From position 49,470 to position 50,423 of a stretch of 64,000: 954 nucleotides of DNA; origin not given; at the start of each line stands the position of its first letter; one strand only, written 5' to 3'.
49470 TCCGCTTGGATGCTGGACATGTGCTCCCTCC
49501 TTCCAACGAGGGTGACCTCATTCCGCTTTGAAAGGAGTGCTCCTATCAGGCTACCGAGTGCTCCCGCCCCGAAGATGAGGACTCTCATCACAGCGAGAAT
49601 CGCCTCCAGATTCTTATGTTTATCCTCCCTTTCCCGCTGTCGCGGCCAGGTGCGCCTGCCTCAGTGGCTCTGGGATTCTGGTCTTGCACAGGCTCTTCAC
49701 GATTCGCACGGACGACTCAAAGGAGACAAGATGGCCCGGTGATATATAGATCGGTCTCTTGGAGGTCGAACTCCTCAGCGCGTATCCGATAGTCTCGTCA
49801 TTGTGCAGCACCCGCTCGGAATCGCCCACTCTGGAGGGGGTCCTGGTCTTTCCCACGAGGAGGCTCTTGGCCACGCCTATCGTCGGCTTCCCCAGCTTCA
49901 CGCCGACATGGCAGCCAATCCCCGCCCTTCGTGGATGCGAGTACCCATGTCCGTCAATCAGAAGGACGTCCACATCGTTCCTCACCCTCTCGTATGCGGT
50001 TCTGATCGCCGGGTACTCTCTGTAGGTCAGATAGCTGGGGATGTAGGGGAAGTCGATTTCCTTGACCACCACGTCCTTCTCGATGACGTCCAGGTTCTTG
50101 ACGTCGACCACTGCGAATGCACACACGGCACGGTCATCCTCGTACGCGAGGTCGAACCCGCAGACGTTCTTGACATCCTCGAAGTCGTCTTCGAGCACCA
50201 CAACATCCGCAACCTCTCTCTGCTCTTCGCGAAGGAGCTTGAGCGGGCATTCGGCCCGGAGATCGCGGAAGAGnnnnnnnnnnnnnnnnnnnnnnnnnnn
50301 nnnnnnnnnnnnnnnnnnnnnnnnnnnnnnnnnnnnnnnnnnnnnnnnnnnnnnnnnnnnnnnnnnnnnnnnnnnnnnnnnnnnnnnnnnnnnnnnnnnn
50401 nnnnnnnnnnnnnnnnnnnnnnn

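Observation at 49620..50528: Alkyltransferase-like (Cys to Ser) domain fused to endonuclease V, alongside a separate canonical Ogt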

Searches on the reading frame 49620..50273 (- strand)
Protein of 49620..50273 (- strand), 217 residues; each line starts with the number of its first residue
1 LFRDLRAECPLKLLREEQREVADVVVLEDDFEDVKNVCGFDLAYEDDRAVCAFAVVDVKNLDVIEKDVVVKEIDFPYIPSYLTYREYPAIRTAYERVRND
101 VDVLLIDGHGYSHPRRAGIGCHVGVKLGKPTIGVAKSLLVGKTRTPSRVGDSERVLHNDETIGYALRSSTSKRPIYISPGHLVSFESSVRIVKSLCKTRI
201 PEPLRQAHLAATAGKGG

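Call 51: search_solved_structures(query=window:49620-50273:-, max_evalue=1e-10, show_alignments=2)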
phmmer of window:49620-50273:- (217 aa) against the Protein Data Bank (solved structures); distinct sequences matched with E-value up to 1e-10: 18.
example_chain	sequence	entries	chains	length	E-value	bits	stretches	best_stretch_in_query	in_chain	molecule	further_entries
2w35_A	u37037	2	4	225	2.7e-35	124.9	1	27-211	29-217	Endonuclease V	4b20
3hd0_A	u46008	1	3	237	3.2e-35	124.7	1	27-211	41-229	Endonuclease V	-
6ozg_A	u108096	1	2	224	7.1e-35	123.6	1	26-211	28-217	Endonuclease V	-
6ozf_A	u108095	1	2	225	1.4e-34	122.6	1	27-211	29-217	Endonuclease V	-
2w36_A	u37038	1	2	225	2.6e-34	121.7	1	33-211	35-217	ENDONUCLEASE V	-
4xpu_A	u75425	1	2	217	6.7e-34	120.4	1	11-211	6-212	Endonuclease V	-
3goc_A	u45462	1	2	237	7.1e-32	113.7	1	33-208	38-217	Endonuclease V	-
3ga2_A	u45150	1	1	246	3.5e-28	101.7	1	33-210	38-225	Endonuclease V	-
4nsp_A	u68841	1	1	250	5e-26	94.6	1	30-210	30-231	Endonuclease V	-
6ozp_A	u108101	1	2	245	1.2e-24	90.2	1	29-210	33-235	Endonuclease V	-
6ozk_A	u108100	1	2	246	1.2e-24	90.1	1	29-210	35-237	Endonuclease V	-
6ozs_A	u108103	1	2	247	1.2e-24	90.1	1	29-210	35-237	Endonuclease V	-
6ozj_A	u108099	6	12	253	1.3e-24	90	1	29-210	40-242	Endonuclease V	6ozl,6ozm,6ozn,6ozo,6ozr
6oze_A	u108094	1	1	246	4.6e-24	88.2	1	31-210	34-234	Endonuclease V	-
6ozq_A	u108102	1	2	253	8.1e-24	87.4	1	29-210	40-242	Endonuclease V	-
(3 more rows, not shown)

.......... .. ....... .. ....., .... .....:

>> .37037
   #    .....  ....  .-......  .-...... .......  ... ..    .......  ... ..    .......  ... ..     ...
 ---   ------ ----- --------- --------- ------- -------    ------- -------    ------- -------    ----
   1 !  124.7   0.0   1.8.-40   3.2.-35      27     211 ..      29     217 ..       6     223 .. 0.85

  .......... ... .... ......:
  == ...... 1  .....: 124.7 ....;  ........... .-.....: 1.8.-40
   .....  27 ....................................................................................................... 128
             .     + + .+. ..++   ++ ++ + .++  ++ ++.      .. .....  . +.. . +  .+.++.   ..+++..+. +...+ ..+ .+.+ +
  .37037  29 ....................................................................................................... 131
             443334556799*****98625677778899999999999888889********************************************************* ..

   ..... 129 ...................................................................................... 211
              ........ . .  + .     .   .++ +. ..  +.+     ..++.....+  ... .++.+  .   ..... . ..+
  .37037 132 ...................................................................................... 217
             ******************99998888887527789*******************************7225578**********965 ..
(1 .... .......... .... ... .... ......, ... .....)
